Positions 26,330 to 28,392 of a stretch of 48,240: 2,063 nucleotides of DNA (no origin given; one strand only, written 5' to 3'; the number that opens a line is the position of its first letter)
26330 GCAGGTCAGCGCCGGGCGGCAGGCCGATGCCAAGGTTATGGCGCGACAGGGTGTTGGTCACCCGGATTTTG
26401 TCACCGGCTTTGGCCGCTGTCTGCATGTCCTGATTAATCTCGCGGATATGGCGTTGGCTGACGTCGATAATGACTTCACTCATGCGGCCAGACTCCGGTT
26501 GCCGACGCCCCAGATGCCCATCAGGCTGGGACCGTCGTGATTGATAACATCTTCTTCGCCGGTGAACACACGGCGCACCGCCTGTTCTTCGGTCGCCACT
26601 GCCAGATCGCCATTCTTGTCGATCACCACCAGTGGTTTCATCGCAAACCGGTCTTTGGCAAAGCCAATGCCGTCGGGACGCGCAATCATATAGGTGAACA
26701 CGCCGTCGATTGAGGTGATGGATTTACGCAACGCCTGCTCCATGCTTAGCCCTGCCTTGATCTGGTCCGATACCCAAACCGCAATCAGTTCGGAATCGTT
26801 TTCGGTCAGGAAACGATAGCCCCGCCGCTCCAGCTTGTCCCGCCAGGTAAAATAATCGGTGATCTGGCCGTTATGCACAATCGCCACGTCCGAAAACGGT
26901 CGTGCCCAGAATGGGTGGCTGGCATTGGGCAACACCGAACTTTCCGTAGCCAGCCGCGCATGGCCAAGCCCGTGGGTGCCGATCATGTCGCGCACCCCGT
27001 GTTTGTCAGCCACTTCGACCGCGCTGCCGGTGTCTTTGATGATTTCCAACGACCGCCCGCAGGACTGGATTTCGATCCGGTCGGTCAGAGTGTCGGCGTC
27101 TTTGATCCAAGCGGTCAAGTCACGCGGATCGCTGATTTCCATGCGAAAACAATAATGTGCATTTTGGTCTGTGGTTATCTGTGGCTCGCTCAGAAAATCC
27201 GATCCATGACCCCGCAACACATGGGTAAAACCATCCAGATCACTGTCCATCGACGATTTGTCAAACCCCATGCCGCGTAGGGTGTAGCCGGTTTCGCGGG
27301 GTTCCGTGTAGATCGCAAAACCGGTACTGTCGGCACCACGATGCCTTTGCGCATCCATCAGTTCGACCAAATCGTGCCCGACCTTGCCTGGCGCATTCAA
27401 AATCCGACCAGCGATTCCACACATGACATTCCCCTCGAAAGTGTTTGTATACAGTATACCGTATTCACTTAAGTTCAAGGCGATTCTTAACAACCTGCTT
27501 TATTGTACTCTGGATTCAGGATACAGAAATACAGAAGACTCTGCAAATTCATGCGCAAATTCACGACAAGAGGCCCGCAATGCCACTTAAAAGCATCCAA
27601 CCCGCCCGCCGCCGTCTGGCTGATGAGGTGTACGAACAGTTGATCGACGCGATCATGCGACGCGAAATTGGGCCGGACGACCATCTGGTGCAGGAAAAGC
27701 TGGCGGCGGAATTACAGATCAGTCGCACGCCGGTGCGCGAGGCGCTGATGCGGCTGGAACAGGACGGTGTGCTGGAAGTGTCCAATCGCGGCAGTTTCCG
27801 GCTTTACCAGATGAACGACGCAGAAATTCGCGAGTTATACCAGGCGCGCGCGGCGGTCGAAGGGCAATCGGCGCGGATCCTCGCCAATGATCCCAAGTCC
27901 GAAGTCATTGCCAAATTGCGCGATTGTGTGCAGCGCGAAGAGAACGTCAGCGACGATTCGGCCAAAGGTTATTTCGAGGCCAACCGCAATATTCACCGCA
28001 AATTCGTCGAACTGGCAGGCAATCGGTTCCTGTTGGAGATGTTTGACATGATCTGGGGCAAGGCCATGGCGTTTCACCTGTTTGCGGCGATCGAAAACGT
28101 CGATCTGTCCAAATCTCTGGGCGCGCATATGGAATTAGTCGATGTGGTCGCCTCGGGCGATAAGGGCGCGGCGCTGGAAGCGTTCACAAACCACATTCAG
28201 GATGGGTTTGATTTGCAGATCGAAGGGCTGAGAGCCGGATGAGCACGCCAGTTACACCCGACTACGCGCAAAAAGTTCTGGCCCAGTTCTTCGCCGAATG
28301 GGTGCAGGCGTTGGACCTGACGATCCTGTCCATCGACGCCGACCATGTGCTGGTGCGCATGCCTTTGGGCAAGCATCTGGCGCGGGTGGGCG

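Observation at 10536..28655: The microcompartment sits inside a gamma-glutamyl / N-alkylglutamate-type amine catabolic gene set (hypothesis: an amine-to-aldehyde metabolosome)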

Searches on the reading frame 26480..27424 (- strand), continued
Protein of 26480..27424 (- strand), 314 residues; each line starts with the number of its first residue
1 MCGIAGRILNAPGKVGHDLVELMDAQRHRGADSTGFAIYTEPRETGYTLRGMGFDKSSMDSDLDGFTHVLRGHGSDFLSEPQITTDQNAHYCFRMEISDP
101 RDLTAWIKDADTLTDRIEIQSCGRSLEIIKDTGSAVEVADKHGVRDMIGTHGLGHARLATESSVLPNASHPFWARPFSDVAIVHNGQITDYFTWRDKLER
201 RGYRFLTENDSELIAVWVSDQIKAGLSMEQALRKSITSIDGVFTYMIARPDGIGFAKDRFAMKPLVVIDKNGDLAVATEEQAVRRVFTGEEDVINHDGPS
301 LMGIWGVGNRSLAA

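Call 52: search_protein_families(library=ncbifam, proteins=[L106:12993-14285:-, L141:8499-9800:+, L106:14554-15984:+, L106:11624-12919:+, L106:16012-16791:-, L106:5456-6637:+, L129:444-1982:+, L129:4730-6175:-], max_evalue=1e-10)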
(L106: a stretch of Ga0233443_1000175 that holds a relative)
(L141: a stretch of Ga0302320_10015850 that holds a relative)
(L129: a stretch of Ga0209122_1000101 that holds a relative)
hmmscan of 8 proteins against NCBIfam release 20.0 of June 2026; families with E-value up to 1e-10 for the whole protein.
L106:12993-14285:- (430 aa): 8 families
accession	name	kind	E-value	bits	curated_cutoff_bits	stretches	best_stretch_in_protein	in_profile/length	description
NF050086.1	pipecolate_AmaA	exception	1.3e-44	152.6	600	1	9-378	7-376/425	L-pipecolate oxidase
TIGR03329.1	Phn_aa_oxid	hypoth_equivalog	1.9e-33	115.9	632.8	1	7-397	2-403/460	putative aminophosphonate oxidoreductase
TIGR02352.1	thiamin_ThiO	equivalog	4.4e-18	65.5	250.8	1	29-381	2-346/351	glycine oxidase ThiO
TIGR03197.1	MnmC_Cterm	equivalog_domain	4e-15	55.8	174.2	1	28-245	2-208/400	FAD-dependent 5-carboxymethylaminomethyl-2-thiouridine(34) oxidoreductase MnmC1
NF008425.0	PRK11259.1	equivalog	8.2e-15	54.6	257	1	24-251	3-217/377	N-methyl-L-tryptophan oxidase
NF002480.1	PRK01747.1-1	equivalog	2.1e-14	52.8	540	1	16-244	239-456/645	bifunctional tRNA (5-methylaminomethyl-2-thiouridine)(34)-methyltransferase MnmC2/FAD-dependent 5-carboxymethylaminomethyl-2-thiouridine(34)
TIGR01377.1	soxA_mon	subfamily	1.3e-11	43.9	479.65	0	26-254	1-214/381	amino oxidase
TIGR03364.1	HpnW_proposed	hypoth_equivalog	5.2e-11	42.2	285.1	0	26-236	1-194/365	TIGR03364 family FAD-dependent oxidoreductase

L141:8499-9800:+ (433 aa): 10 families
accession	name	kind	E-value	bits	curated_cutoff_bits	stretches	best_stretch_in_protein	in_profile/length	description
TIGR02352.1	thiamin_ThiO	equivalog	5.9e-36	124.3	250.8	1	22-240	2-228/351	glycine oxidase ThiO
NF008425.0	PRK11259.1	equivalog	3.2e-30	105.3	257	1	18-227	4-213/377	N-methyl-L-tryptophan oxidase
TIGR01373.1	soxB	subfamily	1.4e-29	103.1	529.45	2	18-217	30-238/407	sarcosine oxidase subunit beta family protein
TIGR03364.1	HpnW_proposed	hypoth_equivalog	5e-25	88.3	285.1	1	20-210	2-188/365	TIGR03364 family FAD-dependent oxidoreductase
NF001933.0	PRK00711.1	subfamily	3.7e-24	85.5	383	0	349-430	335-415/429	D-amino acid dehydrogenase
TIGR01377.1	soxA_mon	subfamily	3e-19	69.1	479.65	0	20-239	2-220/381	amino oxidase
NF050086.1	pipecolate_AmaA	exception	3e-19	69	600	1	17-219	24-237/425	L-pipecolate oxidase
NF009074.0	PRK12409.1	equivalog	7.8e-17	61.5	494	0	72-201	106-235/410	D-amino acid dehydrogenase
TIGR03377.1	glycerol3P_GlpA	equivalog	2.2e-13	49.6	552.8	1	21-238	2-223/530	anaerobic glycerol-3-phosphate dehydrogenase subunit GlpA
NF008313.0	PRK11101.1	equivalog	8.8e-12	44.4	425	1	17-202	7-190/548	anaerobic glycerol-3-phosphate dehydrogenase subunit A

L106:14554-15984:+ (476 aa): 41 families (the best 25 are shown)
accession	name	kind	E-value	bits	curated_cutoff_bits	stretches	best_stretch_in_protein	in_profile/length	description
NF010000.0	PRK13473.1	subfamily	7.2e-127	423.9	615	1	12-475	6-471/475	aminobutyraldehyde dehydrogenase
NF045735.1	PaDhStyDPseudo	equivalog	2.7e-117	392.4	850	1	17-474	13-479/483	phenylacetaldehyde dehydrogenase StyD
TIGR01804.1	BADH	equivalog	2e-110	369.4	668.6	1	17-471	8-466/467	betaine-aldehyde dehydrogenase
NF009725.0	PRK13252.1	equivalog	2.5e-104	349.4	593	1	12-474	10-477/488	betaine-aldehyde dehydrogenase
TIGR01780.1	SSADH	subfamily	2.3e-102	343.2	646.35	1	26-471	1-447/448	succinate-semialdehyde dehydrogenase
TIGR02299.1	HpaE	equivalog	9.6e-102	341.1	638.35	1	14-474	6-474/488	5-carboxymethyl-2-hydroxymuconate semialdehyde dehydrogenase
TIGR03374.1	ABALDH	equivalog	2.5e-99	333.3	909.3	1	11-475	4-470/472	aminobutyraldehyde dehydrogenase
NF040648.1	lactal_redase_Meth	equivalog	1.2e-97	327.9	650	1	11-474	1-460/463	lactaldehyde dehydrogenase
NF006916.0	PRK09407.1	equivalog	7.5e-97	325.1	521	1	17-474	29-490/526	succinic semialdehyde dehydrogenase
NF007497.0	PRK10090.1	equivalog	1.9e-96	323.7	500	1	5-474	3-475/480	aldehyde dehydrogenase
NF045736.1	PaDhStyDRhodo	equivalog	2e-96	323.4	800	1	11-474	5-475/479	phenylacetaldehyde dehydrogenase StyD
TIGR03216.1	OH_muco_semi_DH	equivalog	5e-93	312.3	693.25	1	13-475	5-478/481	2-hydroxymuconic semialdehyde dehydrogenase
TIGR04284.1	aldehy_Rv0768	hypoth_equivalog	2.2e-92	310.6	775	1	12-474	4-476/480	aldehyde dehydrogenase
NF052305.1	DioxValDhHalo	equivalog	3e-90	303.4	750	1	17-474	15-479/483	2,5-dioxovalerate dehydrogenase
NF042993.1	AlphKGSA_gudD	equivalog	2.5e-89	300.2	770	1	18-475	15-479/481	alpha-ketoglutaric semialdehyde dehydrogenase GucD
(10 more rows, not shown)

L106:11624-12919:+ (431 aa): 4 families
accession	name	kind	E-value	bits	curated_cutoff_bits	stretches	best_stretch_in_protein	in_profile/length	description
TIGR03105.1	gln_synth_III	equivalog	1.2e-65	221.7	469.6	1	21-428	19-434/435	type III glutamate--ammonia ligase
TIGR00653.1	GlnA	equivalog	4.3e-60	203.7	429.15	1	169-428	190-461/462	type I glutamate--ammonia ligase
NF045547.1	GGputSyn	equivalog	5.5e-55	186.8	650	1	21-418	23-433/438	gamma-glutamylputrescine synthetase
NF007006.0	PRK09469.1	equivalog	1.2e-30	106.6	845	1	173-427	200-466/469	glutamate--ammonia ligase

L106:16012-16791:- (259 aa): 0 families

L106:5456-6637:+ (393 aa): 3 families
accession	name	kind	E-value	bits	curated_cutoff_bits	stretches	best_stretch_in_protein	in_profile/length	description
NF011933.0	PRK15404.1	subfamily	5.8e-26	91.4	477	1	15-365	15-355/370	high-affinity branched-chain amino acid ABC transporter substrate-binding protein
TIGR03407.1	urea_ABC_UrtA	exception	1.7e-17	63.4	492.75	0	164-356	130-325/361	urea ABC transporter substrate-binding protein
TIGR03669.1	urea_ABC_arch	equivalog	4e-15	55.7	494.8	1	33-371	3-337/375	urea ABC transporter substrate-binding protein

L129:444-1982:+ (512 aa): 10 families
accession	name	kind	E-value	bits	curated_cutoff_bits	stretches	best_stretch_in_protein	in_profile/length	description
NF010378.0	PRK13805.1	equivalog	3.4e-119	399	951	1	19-450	15-451/872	bifunctional acetaldehyde-CoA/alcohol dehydrogenase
TIGR02518.1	EutH_ACDH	equivalog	6e-110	368.4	620.1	1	22-451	12-444/488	acetaldehyde dehydrogenase (acetylating)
NF047625.1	AcylSulfactDhSauS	equivalog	3.8e-87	293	600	1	22-451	8-443/464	acylating sulfoacetaldehyde dehydrogenase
NF011927.0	PRK15398.1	subfamily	7e-81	272.2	403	1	24-425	42-438/465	aldehyde dehydrogenase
NF052305.1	DioxValDhHalo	equivalog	1.4e-14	53.9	750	1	5-276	32-304/483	2,5-dioxovalerate dehydrogenase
TIGR03250.1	PhnAcAld_DH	equivalog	9.2e-14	50.9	635.65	1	102-362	127-392/472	phosphonoacetaldehyde dehydrogenase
NF040648.1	lactal_redase_Meth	equivalog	4.8e-13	48.9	650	1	95-367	110-390/463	lactaldehyde dehydrogenase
NF001221.0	PRK00197.1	equivalog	6.9e-13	48.1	289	1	135-425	136-389/418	glutamate-5-semialdehyde dehydrogenase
TIGR00407.1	proA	equivalog_domain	5.9e-12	45.1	317.45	1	113-278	103-267/398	glutamate-5-semialdehyde dehydrogenase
TIGR01780.1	SSADH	subfamily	7.6e-12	44.8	646.35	1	13-278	14-282/448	succinate-semialdehyde dehydrogenase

L129:4730-6175:- (481 aa): 89 families (the best 25 are shown)
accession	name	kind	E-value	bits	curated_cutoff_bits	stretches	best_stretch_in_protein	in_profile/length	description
NF047394.1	AcylCoAsynMbcS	equivalog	5.3e-117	391.6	850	1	18-473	5-451/525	acyl-CoA synthetase MbcS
NF003313.0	PRK04319.1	equivalog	2.7e-111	372.6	729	1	8-473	26-492/574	acetate--CoA ligase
NF004837.0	PRK06187.1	subfamily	7.8e-78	262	476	1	31-472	13-455/531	long-chain-fatty-acid--CoA ligase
TIGR02188.1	Ac_CoA_lig_AcsA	equivalog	9.4e-72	242.2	724.95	1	26-473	57-535/629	acetate--CoA ligase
NF001208.0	PRK00174.1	subfamily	1.9e-70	238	657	1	26-473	78-551/649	acetate--CoA ligase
TIGR02262.1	benz_CoA_lig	subfamily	4.1e-67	227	375.25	1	23-473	1-440/508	benzoate-CoA ligase family protein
NF006182.0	PRK08316.1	subfamily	1.5e-60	205.2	663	1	35-472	21-450/523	fatty acyl-CoA synthetase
NF004808.0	PRK06155.1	equivalog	3.7e-58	197.1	722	1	31-472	26-455/542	ATP-dependent acyl-CoA ligase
NF005714.0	PRK07529.1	subfamily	1.6e-55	188.6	632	1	34-473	39-509/640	acyl-CoA synthetase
NF053567.1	HBDA_AROS1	equivalog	1.3e-54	185.4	1000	1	40-473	29-450/523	3-hydroxybenzoate--CoA ligase HbdA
NF005702.0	PRK07514.1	subfamily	1e-53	182.4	558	1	29-472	6-433/506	malonyl-CoA synthase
NF007815.0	PRK10524.1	equivalog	1.6e-53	182.3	955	1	189-471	232-527/629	propionate--CoA ligase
NF004114.0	PRK05605.1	equivalog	1.7e-52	178.5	766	1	162-472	192-502/575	long-chain-fatty-acid--CoA ligase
TIGR01733.1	AA-adenyl-dom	subfamily_domain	1.6e-51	175.5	317.4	1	58-469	1-408/409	amino acid adenylation domain-containing protein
NF052269.1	Staph_lig_FadD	equivalog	7.3e-51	173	650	1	29-472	3-426/499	long-chain-fatty-acid--CoA ligase FadD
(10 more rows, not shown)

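Call 65: search_protein_families(library=pfam, proteins=[L129:101-415:+, L129:2601-3059:+, L129:11068-12369:+, L129:12755-13543:-, L129:13998-14567:+, L129:15145-15765:+, L129:15766-16737:-, L129:16864-17841:+, L107:7743-8588:+, L107:8653-9534:+], max_evalue=0.0001)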
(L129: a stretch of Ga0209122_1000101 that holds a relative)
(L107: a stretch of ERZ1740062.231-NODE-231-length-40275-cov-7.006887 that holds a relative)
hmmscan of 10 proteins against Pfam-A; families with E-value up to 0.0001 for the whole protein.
L129:101-415:+ (104 aa): 1 family
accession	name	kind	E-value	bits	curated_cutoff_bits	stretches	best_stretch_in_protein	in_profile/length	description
PF00202.27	Aminotran_3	-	5.9e-05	22.4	30.5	1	9-94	320-403/403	Aminotransferase class-III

L129:2601-3059:+ (152 aa): 0 families

L129:11068-12369:+ (433 aa): 5 families
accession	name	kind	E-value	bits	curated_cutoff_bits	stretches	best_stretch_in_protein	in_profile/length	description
PF01266.30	DAO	-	2.5e-59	202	27.9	1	30-382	1-351/353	FAD dependent oxidoreductase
PF13450.12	NAD_binding_8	-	4.6e-08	33.7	21.9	1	33-60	1-28/68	NAD(P)-binding Rossmann-like domain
PF00890.30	FAD_binding_2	-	1.4e-07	31.5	20.4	1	30-74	1-45/414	FAD binding domain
PF01946.23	Thi4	-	7.5e-07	29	26.2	1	27-80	16-64/235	Thi4 family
PF01494.25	FAD_binding_3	-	1.8e-06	27.8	22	1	28-59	1-32/349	FAD binding domain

L129:12755-13543:- (262 aa): 1 family
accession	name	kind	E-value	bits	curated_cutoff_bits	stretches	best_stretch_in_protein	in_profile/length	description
PF05235.19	CHAD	-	7.4e-21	75.6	25.6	1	24-220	19-227/228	CHAD domain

L129:13998-14567:+ (189 aa): 1 family
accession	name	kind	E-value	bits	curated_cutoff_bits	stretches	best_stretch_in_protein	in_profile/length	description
PF00027.35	cNMP_binding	-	3.1e-08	33.9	27.5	1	62-145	2-86/89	Cyclic nucleotide-binding domain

L129:15145-15765:+ (206 aa): 1 family
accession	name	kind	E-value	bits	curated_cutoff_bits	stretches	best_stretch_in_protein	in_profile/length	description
PF01810.24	LysE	-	5.7e-12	46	25.6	1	25-195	4-183/193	LysE type translocator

L129:15766-16737:- (323 aa): 1 family
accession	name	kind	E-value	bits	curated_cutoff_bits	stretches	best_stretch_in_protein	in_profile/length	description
PF00491.26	Arginase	-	1e-93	314.3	22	1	40-311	2-279/280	Arginase family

L129:16864-17841:+ (325 aa): 4 families
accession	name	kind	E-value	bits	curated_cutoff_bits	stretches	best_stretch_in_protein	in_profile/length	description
PF12697.13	Abhydrolase_6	-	2.4e-15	58.2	26.3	1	69-304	1-209/217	Alpha/beta hydrolase family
PF00561.26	Abhydrolase_1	-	6.4e-12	46.1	25.8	1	68-304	2-243/245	alpha/beta hydrolase fold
PF12146.15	Hydrolase_4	-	1.3e-08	34.9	27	1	66-278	4-208/239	Serine aminopeptidase, S33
PF20408.4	Abhydrolase_11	-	4.4e-05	23.8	27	0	66-175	2-108/193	Alpha/beta hydrolase domain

L107:7743-8588:+ (281 aa): 1 family
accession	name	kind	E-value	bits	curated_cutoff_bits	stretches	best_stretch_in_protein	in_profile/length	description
PF04784.19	DUF547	-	1.5e-27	96.5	27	1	99-213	2-125/125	Protein of unknown function, DUF547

L107:8653-9534:+ (293 aa): 1 family
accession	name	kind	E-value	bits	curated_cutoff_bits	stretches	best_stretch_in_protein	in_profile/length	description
PF13578.12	Methyltransf_24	-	5.9e-07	30.8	26.3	1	56-177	2-102/105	Methyltransferase domain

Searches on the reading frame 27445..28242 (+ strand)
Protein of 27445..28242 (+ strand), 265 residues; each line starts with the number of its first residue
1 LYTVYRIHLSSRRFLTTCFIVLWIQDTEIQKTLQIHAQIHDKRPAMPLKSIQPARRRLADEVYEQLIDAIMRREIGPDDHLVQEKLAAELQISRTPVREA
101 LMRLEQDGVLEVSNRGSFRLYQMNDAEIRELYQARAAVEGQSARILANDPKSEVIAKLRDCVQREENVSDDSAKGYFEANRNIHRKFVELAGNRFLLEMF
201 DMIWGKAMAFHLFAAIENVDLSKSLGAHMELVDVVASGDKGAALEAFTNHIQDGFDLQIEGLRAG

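Call 5: search_protein_families(library=pfam, proteins=[window:27445-28242:+])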
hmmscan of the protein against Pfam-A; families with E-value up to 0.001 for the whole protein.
window:27445-28242:+ (265 aa): 3 families
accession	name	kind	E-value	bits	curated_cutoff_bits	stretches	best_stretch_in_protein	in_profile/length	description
PF07729.17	FCD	-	2.5e-22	80.1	24.3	1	130-252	1-124/125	FCD domain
PF00392.27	GntR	-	8.6e-16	57.8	27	1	58-119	1-63/64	Bacterial regulatory proteins, gntR family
PF13412.12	HTH_24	-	0.00032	20.6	21.9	1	80-111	17-48/48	Winged helix-turn-helix DNA-binding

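Call 14: search_protein_families(library=ncbifam, proteins=[window:27445-28242:+], max_evalue=0.00001)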
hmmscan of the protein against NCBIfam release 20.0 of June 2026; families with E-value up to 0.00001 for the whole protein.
window:27445-28242:+ (265 aa): 7 families
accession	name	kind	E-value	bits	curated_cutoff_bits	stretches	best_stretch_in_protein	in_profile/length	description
TIGR03338.1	phnR_burk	equivalog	3.5e-27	95.4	271.5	1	58-254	12-209/212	phosphonate utilization associated transcriptional regulator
NF003011.0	PRK03837.1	subfamily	2.2e-21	76.6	260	2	123-253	99-228/241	transcriptional regulator NanR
NF008504.0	PRK11414.1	equivalog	7.5e-13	48.7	225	1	61-253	15-210/221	GntR family transcriptional regulator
NF008576.0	PRK11534.1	equivalog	1.7e-10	40.9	218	1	59-251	9-210/225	DNA-binding transcriptional regulator CsiR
NF007588.0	PRK10225.1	equivalog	3.1e-10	39.8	442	1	55-235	7-208/257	Uxu operon transcriptional regulator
NF007741.0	PRK10421.1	equivalog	2.9e-09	36.7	311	1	55-117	5-67/262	transcriptional regulator LldR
NF052282.1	PLP_TF_PdxR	equivalog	1.3e-06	27.8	320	1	58-133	2-77/448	MocR-like pyridoxine biosynthesis transcription factor PdxR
